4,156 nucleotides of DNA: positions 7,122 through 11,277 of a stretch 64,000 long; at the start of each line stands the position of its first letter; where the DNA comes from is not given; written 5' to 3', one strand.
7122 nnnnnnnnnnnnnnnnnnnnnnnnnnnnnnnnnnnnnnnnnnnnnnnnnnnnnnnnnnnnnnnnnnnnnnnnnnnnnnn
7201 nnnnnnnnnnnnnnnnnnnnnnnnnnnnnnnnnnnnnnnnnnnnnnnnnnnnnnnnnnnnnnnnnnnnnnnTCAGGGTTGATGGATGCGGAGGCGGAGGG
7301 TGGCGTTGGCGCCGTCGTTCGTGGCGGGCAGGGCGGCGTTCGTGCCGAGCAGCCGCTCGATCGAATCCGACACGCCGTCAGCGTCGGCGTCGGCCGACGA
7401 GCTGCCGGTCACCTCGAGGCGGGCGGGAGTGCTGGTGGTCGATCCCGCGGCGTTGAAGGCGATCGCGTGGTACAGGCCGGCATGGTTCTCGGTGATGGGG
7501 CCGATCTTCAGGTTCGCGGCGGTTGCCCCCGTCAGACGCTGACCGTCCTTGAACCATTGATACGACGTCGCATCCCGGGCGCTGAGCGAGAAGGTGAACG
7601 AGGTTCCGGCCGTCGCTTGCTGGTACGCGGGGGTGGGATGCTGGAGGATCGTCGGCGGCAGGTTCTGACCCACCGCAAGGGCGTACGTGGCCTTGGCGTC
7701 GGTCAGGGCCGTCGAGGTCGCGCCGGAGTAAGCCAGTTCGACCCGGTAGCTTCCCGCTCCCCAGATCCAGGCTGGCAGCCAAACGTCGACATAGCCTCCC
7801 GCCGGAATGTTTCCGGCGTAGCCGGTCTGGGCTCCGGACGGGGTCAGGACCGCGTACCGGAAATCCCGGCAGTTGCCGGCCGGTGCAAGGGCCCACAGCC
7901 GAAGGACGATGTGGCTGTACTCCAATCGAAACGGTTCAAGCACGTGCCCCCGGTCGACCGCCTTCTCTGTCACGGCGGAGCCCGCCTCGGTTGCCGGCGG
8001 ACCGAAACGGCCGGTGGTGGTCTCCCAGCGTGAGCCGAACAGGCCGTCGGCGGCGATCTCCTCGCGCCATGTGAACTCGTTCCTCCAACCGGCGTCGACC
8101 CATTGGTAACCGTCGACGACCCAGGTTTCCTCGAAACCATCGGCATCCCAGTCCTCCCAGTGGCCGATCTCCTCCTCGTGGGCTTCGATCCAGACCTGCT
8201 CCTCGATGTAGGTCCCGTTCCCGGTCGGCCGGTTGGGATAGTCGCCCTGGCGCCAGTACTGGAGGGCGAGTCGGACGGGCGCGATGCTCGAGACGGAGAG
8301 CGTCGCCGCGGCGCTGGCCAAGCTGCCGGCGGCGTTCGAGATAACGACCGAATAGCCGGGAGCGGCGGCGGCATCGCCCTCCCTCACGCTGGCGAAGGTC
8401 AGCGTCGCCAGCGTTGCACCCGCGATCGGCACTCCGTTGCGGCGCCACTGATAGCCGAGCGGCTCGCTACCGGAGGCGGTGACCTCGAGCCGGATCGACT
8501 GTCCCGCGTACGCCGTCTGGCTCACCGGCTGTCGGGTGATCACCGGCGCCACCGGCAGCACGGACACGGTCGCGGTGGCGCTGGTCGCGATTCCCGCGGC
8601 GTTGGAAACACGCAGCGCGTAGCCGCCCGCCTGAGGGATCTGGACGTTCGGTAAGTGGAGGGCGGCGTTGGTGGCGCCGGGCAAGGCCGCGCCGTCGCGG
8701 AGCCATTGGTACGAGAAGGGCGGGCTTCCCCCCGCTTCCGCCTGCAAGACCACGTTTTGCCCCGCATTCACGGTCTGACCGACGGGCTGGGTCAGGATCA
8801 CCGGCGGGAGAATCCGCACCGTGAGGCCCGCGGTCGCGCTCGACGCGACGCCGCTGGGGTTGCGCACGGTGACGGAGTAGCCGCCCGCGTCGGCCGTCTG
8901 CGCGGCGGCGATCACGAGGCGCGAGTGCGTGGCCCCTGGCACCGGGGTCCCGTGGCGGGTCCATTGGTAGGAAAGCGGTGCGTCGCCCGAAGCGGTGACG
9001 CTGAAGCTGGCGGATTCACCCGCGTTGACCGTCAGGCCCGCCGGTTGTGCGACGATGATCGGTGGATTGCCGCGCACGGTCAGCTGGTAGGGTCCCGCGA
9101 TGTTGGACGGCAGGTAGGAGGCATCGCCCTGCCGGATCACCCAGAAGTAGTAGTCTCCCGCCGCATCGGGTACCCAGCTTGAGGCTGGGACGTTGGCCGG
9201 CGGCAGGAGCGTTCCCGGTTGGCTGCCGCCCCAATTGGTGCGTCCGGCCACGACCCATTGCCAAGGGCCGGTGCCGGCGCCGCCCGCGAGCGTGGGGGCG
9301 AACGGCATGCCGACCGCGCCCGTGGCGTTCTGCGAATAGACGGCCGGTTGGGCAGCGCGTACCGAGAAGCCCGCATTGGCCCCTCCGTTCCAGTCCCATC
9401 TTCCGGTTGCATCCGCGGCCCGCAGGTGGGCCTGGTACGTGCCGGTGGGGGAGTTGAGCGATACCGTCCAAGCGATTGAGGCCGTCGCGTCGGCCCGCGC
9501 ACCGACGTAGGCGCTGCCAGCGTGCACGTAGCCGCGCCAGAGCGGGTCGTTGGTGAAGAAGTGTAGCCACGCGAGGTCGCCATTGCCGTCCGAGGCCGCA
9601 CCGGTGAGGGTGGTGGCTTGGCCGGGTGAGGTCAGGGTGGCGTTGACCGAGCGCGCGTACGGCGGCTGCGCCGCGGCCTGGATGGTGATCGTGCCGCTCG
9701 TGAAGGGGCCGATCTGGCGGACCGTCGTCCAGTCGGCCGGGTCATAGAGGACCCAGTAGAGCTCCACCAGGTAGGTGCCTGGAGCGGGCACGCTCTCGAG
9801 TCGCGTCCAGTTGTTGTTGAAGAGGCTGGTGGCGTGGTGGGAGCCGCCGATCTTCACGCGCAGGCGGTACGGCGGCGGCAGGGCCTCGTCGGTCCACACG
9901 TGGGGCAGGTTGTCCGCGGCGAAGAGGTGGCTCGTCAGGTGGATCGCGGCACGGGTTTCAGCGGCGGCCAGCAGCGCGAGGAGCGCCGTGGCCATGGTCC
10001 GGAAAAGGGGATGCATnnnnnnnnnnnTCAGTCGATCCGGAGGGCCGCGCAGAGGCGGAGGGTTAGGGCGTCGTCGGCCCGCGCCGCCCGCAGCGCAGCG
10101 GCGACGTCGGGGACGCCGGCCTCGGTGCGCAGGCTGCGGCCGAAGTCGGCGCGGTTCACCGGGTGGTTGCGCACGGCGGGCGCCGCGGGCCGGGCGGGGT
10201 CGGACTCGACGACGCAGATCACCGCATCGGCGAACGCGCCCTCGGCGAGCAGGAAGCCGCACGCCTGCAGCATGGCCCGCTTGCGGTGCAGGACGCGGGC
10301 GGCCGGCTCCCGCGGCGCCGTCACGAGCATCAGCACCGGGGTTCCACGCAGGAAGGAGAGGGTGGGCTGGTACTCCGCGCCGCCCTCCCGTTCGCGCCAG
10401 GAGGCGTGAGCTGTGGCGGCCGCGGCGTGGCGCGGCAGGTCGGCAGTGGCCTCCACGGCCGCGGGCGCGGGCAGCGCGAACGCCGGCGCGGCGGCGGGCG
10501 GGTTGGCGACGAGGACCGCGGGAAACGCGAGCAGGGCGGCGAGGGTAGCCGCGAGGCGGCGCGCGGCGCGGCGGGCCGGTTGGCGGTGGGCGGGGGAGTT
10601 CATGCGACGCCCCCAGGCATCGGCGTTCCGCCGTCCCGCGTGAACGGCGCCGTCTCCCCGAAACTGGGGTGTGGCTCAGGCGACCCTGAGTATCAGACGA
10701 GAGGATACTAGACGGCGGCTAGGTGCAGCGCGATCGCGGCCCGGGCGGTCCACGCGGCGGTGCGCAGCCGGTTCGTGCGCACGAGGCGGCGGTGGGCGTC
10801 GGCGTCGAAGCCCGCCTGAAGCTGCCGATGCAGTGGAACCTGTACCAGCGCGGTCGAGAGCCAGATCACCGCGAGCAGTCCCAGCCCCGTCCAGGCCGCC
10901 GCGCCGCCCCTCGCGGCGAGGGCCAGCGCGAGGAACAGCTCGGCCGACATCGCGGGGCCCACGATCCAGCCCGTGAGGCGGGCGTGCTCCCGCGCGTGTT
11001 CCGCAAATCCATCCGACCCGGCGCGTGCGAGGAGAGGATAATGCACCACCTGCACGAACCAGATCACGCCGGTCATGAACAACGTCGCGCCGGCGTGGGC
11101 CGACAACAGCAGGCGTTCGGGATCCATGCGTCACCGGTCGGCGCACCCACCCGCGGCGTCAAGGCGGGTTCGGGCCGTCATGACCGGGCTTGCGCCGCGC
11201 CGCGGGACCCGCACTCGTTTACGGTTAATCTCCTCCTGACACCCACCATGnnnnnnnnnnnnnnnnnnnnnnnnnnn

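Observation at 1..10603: Five-gene, all-exported Rhs toxin operon: candidate undescribed Sec-dependent toxin delivery system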

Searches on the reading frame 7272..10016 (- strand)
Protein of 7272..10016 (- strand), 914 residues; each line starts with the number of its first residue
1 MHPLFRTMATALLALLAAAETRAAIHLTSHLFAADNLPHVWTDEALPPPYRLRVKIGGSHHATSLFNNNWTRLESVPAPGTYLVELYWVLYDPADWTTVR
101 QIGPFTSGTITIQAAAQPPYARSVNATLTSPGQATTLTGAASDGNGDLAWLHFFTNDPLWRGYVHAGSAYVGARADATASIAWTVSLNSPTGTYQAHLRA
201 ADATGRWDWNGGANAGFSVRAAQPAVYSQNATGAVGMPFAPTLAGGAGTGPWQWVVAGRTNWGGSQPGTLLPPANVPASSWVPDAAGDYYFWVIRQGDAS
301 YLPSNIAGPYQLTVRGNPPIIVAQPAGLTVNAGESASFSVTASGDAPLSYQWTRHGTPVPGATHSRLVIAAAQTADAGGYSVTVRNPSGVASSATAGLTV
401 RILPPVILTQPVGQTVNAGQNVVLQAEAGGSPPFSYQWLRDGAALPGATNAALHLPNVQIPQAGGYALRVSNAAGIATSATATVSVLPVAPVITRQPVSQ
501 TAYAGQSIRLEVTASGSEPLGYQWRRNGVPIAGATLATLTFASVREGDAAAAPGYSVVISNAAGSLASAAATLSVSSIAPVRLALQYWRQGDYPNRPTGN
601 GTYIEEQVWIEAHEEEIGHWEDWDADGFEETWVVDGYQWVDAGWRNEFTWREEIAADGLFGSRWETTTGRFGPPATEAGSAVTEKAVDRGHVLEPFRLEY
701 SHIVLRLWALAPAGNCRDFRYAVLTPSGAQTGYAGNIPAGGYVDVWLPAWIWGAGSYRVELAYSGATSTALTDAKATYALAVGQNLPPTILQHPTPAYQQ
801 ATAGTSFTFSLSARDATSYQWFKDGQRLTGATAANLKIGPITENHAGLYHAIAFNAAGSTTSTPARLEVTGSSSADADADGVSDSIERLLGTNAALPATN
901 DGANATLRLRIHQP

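Call 5: search_protein_families(library=pfam, proteins=[window:7272-10016:-], max_evalue=0.01)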
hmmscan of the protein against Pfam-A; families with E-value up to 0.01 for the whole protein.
window:7272-10016:- (914 aa): 5 families
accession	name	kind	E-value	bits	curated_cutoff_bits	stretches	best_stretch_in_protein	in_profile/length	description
PF13927.12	Ig_3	-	5.6e-38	129.7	30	4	318-386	1-78/78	Immunoglobulin domain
PF07679.22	I-set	-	1.4e-29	102.5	23.7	3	321-400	3-90/90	Immunoglobulin I-set domain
PF13895.12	Ig_2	-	3.3e-26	91.8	27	3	407-486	3-79/79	Immunoglobulin domain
PF00047.31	ig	-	1.2e-13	51.6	21.8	0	414-478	3-78/81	Immunoglobulin domain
PF07686.23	V-set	-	3.6e-05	24.4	26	0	324-357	2-38/109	Immunoglobulin V-set domain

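Call 6: search_protein_families(library=ncbifam, proteins=[window:7272-10016:-], max_evalue=0.01)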
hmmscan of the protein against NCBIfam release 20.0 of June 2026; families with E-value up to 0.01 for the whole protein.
window:7272-10016:- (914 aa): 0 families

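Call 15: find_related_loci(query=window:7272-10016:-, collection=genome_contigs, flank=10000)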
Query window:7272-10016:- (914 aa) in genome_contigs; peptide patterns used: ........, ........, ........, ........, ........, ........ (x = any residue, [..] = any of these).
137 stretches matched a pattern; 99 encode a relative of the query (tblastn E <= 1e-3); the best 80 are kept; 80 distinct loci.
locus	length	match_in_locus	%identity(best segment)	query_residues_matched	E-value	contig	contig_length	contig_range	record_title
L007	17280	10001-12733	66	1-914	0e+0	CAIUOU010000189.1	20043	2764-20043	MAG: uncultured Opitutae bacterium isolate ErkenSummer_bin-7083 genome assembly, contig: bin-7083:189/205, whole genome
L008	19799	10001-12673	67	24-914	0e+0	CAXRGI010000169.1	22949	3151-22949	MAG: Opitutales bacterium isolate CJ01B_8.70 genome assembly, contig: k141_1572238, whole genome shotgun sequence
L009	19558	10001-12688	67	17-912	0e+0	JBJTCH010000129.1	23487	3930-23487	MAG: Opitutaceae bacterium isolate samp_4331_semibin_260 samp_4331_422823, whole genome shotgun sequence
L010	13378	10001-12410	38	268-871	4e-42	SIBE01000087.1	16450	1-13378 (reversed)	MAG: Pedosphaera sp. isolate Baikal-deep-G225 BACOMB-C16891, whole genome shotgun sequence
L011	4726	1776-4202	38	319-869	6e-42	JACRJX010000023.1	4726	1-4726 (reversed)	MAG: Verrucomicrobia bacterium isolate NC_groundwater_1840_Pr3_B-0.1um_61_25 SR-2_scaffold_141_1309091, whole genome sho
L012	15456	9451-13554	29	143-881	3e-39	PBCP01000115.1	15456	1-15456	MAG: Planctomycetaceae bacterium isolate SP4 MHASMcontig_2857021, whole genome shotgun sequence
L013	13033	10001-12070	35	263-869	7e-39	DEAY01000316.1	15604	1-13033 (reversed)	MAG TPA_asm: Verrucomicrobia bacterium UBA2970 UBA2970_contig_25826, whole genome shotgun sequence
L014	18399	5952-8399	42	286-869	2e-38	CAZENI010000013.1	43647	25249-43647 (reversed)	MAG TPA_asm: uncultured Opitutus sp. isolate SRP292972_co3_40 genome assembly, contig: NODE_631_length_43647_cov_4.66610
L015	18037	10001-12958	37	283-869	2e-38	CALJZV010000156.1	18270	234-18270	MAG TPA_asm: uncultured Verrucomicrobiales bacterium isolate SRR7515931_bin.121_CONCOCT_v1.1_MAG genome assembly, contig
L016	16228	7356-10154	39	318-900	6e-37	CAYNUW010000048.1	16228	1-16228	MAG TPA_asm: uncultured Akkermansia sp. isolate SRP318679_co1_362 genome assembly, contig: NODE_5698_length_16228_cov_4.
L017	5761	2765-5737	38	286-913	4e-32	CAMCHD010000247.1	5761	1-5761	MAG: Akkermansia muciniphila isolate MiE-14oct19-92 genome assembly, contig: MiE-14oct19-C25242, whole genome shotgun se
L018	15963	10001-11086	34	307-873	1e-31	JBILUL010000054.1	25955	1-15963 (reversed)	MAG: Phycisphaerales bacterium isolate ME2018-08-06_3300044608_group8_bin185 Rohwer_bin1620_scaffold_1749_c1, whole geno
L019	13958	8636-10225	36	314-872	1e-30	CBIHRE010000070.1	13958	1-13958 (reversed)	MAG TPA_asm: uncultured Akkermansia sp. isolate SRR18156201_concoct_26 genome assembly, contig: ERZ27336863.994, whole g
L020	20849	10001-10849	36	278-869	5e-29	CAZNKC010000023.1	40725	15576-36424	MAG TPA_asm: uncultured Verrucomicrobiaceae bacterium isolate SRP344714_co1_267 genome assembly, contig: NODE_1987_lengt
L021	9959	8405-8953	40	266-869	1e-28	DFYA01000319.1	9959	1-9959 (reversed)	MAG TPA_asm: Opitutaceae bacterium UBA4094 UBA4094_contig_25210, whole genome shotgun sequence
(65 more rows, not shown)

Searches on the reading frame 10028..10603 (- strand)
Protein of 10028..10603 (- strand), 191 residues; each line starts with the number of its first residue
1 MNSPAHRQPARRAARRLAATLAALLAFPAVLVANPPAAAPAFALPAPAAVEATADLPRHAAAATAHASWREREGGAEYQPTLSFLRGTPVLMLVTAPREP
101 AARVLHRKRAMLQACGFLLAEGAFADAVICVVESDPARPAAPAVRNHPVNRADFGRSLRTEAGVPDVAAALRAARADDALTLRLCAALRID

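Call 5: search_protein_families(library=pfam, proteins=[window:10028-10603:-], max_evalue=0.01)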
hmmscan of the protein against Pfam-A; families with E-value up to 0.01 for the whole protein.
window:10028-10603:- (191 aa): 0 families

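Call 6: search_protein_families(library=ncbifam, proteins=[window:10028-10603:-], max_evalue=0.01)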
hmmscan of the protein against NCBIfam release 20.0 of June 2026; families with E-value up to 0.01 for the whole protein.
window:10028-10603:- (191 aa): 0 families

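Call 21: search_protein_families(library=pfam, proteins=[window:10031-10603:-], max_evalue=5)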
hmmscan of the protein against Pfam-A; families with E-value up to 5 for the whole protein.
window:10031-10603:- (191 aa): 1 family
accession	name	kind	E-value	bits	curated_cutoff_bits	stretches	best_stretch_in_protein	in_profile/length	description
PF10379.14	nec1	-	0.091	12.7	27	1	13-40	26-53/184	Virulence protein nec1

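Call 29: find_related_loci(query=A1, collection=genome_contigs, flank=10000)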
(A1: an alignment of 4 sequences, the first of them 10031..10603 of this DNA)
Query A1 (191 aa) in genome_contigs; peptide patterns used: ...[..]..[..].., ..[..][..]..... (x = any residue, [..] = any of these).
27 stretches matched a pattern; 5 encode a relative of the query (tblastn E <= 1e-3); 5 distinct loci.
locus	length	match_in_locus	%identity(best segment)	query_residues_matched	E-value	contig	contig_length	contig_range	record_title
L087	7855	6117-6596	72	34-191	9e-68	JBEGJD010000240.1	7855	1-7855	MAG: Verrucomicrobiota bacterium isolate NASQAN2015_150_B_bin.6 scaffold_226667, whole genome shotgun sequence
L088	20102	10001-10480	71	34-191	1e-66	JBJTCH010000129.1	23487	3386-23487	MAG: Opitutaceae bacterium isolate samp_4331_semibin_260 samp_4331_422823, whole genome shotgun sequence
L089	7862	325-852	66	18-191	8e-66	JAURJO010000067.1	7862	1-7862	MAG: Verrucomicrobiota bacterium isolate SFB_Fresh_Co_129 k141_546156, whole genome shotgun sequence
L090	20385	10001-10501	72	28-191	2e-58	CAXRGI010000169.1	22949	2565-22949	MAG: Opitutales bacterium isolate CJ01B_8.70 genome assembly, contig: k141_1572238, whole genome shotgun sequence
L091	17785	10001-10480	74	34-191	3e-49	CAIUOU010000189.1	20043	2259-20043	MAG: uncultured Opitutae bacterium isolate ErkenSummer_bin-7083 genome assembly, contig: bin-7083:189/205, whole genome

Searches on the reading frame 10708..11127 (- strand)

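Call 18: search_protein_families(library=pfam, proteins=[window:10708-11127:-], max_evalue=0.001)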
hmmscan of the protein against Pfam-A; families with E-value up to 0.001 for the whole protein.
window:10708-11127:- (139 aa): 0 families

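Call 21: search_protein_families(library=pfam, proteins=[window:10711-11127:-], max_evalue=5)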
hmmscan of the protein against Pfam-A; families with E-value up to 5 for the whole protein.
window:10711-11127:- (139 aa): 2 families
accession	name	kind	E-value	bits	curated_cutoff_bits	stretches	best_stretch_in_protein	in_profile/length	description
PF03653.18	UPF0093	-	0.032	15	34.2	1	16-118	18-126/146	Uncharacterised protein family (UPF0093)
PF13312.11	DUF4081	-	0.056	14.1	25.3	1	36-63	30-57/105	Domain of unknown function (DUF4081)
